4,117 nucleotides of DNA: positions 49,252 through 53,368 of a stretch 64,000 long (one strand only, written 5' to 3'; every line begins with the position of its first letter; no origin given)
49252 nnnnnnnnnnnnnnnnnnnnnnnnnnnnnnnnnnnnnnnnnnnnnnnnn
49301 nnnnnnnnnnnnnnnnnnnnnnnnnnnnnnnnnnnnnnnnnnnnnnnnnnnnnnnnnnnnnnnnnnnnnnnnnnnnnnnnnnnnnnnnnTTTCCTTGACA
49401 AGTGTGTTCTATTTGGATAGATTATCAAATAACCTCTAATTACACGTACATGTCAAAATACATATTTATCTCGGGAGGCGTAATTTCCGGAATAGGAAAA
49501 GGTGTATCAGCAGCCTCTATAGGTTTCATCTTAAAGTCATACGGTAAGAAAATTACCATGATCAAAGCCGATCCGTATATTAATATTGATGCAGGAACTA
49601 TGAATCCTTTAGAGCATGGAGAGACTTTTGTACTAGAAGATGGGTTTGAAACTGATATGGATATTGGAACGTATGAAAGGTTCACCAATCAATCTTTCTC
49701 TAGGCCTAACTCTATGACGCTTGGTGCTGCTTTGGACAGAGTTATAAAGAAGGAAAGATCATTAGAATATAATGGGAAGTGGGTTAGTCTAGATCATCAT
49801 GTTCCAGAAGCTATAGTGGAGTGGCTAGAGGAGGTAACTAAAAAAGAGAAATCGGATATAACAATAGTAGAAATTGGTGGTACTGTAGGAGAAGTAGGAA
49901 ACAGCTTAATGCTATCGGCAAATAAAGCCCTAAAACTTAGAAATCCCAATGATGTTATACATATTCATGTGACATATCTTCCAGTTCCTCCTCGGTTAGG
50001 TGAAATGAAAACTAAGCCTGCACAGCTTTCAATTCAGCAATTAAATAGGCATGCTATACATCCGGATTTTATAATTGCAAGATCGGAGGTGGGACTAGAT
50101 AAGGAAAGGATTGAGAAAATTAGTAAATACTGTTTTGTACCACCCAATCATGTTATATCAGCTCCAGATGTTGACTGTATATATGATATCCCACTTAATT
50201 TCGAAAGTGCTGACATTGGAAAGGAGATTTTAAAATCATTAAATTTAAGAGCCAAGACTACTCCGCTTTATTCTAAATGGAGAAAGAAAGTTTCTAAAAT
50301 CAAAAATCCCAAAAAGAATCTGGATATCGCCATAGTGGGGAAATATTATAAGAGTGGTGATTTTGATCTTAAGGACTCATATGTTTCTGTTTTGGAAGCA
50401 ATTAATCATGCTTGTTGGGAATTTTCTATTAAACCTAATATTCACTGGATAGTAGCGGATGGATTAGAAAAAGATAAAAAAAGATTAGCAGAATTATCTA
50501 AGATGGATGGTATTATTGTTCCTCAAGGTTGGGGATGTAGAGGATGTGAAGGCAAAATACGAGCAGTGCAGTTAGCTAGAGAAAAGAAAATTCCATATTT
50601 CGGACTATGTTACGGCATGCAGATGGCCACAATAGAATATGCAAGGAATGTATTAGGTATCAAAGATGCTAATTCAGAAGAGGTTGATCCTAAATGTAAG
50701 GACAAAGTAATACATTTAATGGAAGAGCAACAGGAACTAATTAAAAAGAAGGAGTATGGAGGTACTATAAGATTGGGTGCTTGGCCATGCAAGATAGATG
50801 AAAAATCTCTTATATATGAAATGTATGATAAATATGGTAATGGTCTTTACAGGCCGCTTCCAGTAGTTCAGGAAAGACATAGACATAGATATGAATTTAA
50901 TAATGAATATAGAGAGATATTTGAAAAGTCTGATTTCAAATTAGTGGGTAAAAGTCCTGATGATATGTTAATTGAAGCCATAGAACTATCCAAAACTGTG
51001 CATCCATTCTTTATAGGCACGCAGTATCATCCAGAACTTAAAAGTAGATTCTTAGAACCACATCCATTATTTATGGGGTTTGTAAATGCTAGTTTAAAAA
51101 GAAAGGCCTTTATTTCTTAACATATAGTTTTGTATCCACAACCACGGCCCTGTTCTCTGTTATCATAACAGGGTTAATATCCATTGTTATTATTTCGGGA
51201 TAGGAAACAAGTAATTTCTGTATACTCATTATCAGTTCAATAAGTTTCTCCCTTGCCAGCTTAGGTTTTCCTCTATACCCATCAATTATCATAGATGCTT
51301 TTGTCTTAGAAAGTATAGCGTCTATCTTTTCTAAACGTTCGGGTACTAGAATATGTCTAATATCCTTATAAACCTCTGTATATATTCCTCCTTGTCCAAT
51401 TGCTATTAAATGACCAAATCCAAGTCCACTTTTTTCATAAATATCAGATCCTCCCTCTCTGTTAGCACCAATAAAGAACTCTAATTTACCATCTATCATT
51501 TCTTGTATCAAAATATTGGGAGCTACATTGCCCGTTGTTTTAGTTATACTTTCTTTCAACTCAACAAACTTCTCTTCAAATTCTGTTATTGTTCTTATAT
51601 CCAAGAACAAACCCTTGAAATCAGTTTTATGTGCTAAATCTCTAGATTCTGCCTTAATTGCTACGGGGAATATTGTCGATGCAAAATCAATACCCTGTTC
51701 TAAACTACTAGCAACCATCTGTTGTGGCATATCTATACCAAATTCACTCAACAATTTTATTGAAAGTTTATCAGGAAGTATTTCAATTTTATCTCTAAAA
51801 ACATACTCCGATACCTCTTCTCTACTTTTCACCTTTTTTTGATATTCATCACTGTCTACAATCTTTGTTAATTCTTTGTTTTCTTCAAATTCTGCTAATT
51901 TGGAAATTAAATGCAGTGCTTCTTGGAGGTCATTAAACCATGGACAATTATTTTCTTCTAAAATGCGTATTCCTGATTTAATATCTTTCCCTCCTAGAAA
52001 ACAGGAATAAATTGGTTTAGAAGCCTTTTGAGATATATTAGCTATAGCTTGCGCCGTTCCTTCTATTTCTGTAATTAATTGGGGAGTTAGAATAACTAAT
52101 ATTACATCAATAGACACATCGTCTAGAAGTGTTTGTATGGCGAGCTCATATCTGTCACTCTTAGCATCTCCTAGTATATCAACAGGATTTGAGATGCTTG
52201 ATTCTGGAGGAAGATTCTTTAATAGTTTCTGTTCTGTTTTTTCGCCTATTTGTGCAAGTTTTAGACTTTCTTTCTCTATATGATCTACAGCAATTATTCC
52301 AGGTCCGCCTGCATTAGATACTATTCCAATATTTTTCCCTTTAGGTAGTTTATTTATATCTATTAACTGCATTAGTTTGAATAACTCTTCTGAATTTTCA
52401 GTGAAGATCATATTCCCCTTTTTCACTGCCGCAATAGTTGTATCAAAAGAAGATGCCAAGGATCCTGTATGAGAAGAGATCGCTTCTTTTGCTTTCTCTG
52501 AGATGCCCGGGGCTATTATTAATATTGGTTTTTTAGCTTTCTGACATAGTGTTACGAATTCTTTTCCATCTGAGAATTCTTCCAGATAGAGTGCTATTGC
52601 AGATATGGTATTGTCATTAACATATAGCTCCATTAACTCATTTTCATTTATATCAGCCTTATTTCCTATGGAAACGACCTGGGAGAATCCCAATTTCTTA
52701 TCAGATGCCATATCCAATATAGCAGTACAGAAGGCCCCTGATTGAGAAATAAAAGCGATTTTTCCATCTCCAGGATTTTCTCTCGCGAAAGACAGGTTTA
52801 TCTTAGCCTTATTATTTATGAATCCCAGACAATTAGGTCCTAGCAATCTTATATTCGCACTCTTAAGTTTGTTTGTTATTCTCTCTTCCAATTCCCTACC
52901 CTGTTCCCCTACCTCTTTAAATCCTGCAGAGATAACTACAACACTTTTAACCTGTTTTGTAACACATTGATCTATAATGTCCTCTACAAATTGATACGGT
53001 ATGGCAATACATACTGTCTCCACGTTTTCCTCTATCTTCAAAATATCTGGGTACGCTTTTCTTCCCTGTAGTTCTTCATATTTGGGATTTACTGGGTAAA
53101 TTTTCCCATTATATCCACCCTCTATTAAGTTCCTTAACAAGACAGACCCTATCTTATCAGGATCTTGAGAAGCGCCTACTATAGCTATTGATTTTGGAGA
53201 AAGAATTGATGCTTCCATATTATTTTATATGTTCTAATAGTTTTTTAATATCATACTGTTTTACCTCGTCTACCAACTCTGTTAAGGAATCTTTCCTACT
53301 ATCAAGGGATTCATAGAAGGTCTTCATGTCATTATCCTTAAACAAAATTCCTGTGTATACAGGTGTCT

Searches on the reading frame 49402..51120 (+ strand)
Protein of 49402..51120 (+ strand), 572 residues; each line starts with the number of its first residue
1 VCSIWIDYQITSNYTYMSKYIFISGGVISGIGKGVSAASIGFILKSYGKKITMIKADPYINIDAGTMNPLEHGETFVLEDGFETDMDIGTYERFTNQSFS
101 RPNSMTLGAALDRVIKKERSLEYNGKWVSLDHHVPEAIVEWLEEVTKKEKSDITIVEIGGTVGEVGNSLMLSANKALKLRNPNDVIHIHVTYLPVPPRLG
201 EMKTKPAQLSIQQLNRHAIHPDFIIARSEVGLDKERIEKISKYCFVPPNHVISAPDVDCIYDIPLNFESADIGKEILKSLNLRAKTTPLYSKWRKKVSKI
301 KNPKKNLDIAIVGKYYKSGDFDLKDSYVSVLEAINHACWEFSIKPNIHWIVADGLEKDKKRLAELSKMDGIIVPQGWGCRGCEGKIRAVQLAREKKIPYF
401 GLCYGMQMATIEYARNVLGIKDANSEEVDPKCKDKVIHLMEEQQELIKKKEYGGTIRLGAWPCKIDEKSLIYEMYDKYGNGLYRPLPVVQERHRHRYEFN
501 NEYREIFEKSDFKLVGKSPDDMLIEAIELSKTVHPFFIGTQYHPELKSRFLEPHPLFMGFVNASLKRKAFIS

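Call 7: search_protein_families(library=ncbifam, proteins=[window:49402-51120:+])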
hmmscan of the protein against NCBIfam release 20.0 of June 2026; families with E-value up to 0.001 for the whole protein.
window:49402-51120:+ (572 aa): 7 families
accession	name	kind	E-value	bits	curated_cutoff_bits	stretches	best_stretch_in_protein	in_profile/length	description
NF003792.0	PRK05380.1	equivalog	2.1e-188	627.4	308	1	17-568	2-530/534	CTP synthase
TIGR00337.1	PyrG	equivalog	2.6e-185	617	462.75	1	17-563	2-526/526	glutamine hydrolyzing CTP synthase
NF004836.1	PRK06186.1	equivalog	5.9e-35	120.5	260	1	309-563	3-226/228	CTP synthase C-terminal region-related (seleno)protein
NF008471.0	PRK11366.1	equivalog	0.00019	21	266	0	515-565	197-245/254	gamma-glutamyl-gamma-aminobutyrate hydrolase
TIGR00888.1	guaA_Nterm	equivalog_domain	0.0002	20.8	172.15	0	361-418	33-92/188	glutamine-hydrolyzing GMP synthase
TIGR01368.1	CPSaseIIsmall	equivalog_domain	0.00029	19.9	307.35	0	367-410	216-260/361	glutamine-hydrolyzing carbamoyl-phosphate synthase small subunit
NF001975.0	PRK00758.1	equivalog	0.0003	20.5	198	0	357-419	32-91/185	GMP synthase subunit A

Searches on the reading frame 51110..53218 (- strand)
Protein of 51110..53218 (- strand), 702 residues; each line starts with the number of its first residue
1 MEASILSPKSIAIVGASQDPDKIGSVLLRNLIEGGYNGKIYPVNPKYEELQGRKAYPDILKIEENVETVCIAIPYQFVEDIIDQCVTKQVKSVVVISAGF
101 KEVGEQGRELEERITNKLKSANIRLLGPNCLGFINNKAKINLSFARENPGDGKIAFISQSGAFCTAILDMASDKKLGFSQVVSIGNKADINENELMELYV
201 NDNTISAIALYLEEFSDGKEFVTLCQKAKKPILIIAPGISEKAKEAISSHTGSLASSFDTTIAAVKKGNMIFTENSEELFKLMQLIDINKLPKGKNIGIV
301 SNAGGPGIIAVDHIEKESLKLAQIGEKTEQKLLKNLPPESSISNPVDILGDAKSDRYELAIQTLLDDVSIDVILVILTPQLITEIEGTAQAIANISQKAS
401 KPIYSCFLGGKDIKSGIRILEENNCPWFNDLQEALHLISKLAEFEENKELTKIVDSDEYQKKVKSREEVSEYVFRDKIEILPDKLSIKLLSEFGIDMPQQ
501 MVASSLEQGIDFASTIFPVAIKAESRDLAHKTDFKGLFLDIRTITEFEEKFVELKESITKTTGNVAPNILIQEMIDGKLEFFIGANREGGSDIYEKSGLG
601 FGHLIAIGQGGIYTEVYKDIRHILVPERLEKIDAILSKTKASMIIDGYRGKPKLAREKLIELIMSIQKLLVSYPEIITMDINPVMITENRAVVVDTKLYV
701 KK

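Call 56: search_protein_families(library=ncbifam, proteins=[window:51110-53218:-], max_evalue=0.00001)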
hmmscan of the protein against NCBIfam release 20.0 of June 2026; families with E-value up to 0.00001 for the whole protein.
window:51110-53218:- (702 aa): 7 families
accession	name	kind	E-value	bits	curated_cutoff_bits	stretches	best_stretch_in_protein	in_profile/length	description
TIGR02717.1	AcCoA-syn-alpha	equivalog_domain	1.4e-149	498.6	567.15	1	4-443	3-445/447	acetate--CoA ligase alpha subunit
NF045493.1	HydDutCoALig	equivalog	2e-125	420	1300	1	2-695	3-693/698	4-hydroxybutyrate--CoA ligase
NF045494.1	AcCoALig_Archglob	equivalog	4.8e-119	398.6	1200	2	5-444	221-662/665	acetate--CoA ligase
NF045492.1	HydPropCoALig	equivalog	2.4e-114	383.1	1300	2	5-445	251-697/700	3-hydroxypropionate--CoA ligase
NF004230.0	PRK05678.1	equivalog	3.7e-11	42.8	336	1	64-261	64-258/291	succinate--CoA ligase subunit alpha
TIGR01019.1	sucCoAalpha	subfamily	8.3e-11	41.8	353.2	1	64-257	62-252/286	succinate--CoA ligase subunit alpha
NF001913.0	PRK00696.1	equivalog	4.1e-06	26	370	0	341-443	282-386/388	ADP-forming succinate--CoA ligase subunit beta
